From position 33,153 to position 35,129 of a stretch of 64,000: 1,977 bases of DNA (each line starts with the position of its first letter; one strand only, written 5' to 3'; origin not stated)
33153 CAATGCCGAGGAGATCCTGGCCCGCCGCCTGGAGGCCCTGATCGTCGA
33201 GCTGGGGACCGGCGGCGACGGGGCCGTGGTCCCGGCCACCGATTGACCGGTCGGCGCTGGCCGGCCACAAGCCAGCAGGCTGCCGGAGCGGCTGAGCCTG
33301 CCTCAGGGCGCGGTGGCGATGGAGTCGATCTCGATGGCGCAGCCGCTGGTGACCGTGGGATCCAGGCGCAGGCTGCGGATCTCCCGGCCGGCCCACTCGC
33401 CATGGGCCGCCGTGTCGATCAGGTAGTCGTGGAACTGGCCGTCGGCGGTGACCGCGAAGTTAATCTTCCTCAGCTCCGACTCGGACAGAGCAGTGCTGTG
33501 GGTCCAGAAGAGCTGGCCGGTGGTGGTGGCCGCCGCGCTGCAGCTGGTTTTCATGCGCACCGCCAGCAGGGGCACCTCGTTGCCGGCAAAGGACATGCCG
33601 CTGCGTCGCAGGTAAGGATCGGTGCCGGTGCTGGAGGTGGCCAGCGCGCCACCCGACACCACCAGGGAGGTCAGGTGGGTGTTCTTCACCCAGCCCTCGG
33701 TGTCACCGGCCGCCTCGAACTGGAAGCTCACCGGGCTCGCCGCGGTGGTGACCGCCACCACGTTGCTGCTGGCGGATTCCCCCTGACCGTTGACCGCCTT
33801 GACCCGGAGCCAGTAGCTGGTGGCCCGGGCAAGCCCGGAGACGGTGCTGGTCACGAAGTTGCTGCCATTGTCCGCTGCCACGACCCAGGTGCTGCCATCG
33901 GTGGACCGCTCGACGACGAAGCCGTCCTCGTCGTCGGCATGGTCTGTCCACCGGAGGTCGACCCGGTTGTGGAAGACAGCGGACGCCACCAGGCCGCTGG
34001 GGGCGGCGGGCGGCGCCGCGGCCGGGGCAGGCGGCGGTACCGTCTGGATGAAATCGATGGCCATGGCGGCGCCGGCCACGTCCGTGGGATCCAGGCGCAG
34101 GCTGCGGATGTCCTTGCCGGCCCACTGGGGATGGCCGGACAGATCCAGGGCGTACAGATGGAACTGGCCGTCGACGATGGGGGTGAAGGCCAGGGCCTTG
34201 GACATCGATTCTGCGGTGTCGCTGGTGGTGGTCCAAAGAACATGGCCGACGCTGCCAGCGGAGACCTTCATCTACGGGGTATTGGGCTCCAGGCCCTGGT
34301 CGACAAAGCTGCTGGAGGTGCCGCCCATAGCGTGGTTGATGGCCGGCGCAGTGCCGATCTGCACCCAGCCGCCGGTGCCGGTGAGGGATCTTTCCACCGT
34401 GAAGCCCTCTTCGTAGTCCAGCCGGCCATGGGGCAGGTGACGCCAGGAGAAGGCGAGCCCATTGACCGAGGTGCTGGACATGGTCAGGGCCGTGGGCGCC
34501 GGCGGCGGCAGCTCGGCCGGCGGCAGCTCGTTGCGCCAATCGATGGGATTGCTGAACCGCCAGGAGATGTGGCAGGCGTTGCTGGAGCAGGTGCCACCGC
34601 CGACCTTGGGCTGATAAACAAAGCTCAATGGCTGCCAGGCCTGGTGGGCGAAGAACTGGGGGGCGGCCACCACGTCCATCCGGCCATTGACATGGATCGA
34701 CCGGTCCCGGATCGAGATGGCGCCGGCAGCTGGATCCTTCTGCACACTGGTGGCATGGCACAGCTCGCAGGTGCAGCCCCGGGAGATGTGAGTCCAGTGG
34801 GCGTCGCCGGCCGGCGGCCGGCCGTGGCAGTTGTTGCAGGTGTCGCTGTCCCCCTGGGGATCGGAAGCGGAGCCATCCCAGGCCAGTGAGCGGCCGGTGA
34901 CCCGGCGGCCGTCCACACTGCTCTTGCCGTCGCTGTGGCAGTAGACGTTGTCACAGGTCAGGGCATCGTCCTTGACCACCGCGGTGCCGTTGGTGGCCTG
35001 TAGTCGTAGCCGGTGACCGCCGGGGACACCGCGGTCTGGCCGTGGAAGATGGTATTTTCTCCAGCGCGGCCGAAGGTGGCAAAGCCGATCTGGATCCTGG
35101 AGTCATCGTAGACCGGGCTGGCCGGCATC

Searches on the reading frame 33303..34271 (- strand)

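Call 14: search_protein_families(library=ncbifam, proteins=[window:33303-34271:-], max_evalue=0.01)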
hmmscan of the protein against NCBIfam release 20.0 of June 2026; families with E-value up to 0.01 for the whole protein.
window:33303-34271:- (322 aa): 0 families

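Call 48: search_protein_families(library=pfam, proteins=[window:33303-34271:-], max_evalue=0.00001)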
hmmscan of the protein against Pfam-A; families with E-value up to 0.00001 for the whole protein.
window:33303-34271:- (322 aa): 1 family
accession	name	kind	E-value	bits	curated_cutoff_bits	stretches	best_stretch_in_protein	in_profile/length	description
PF00041.27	fn3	-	6.6e-08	33.1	25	1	90-174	2-83/84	Fibronectin type III domain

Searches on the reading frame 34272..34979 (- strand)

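Call 14: search_protein_families(library=ncbifam, proteins=[window:34272-34979:-], max_evalue=0.01)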
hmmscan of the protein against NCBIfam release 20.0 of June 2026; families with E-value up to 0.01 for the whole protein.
window:34272-34979:- (235 aa): 1 family
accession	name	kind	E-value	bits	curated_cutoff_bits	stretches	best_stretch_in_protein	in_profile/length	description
TIGR01904.2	GSu_C4xC__C2xCH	domain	1.2e-08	34.6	27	1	6-60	21-64/73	CxxxxCH/CxxCH domain c-type cytochrome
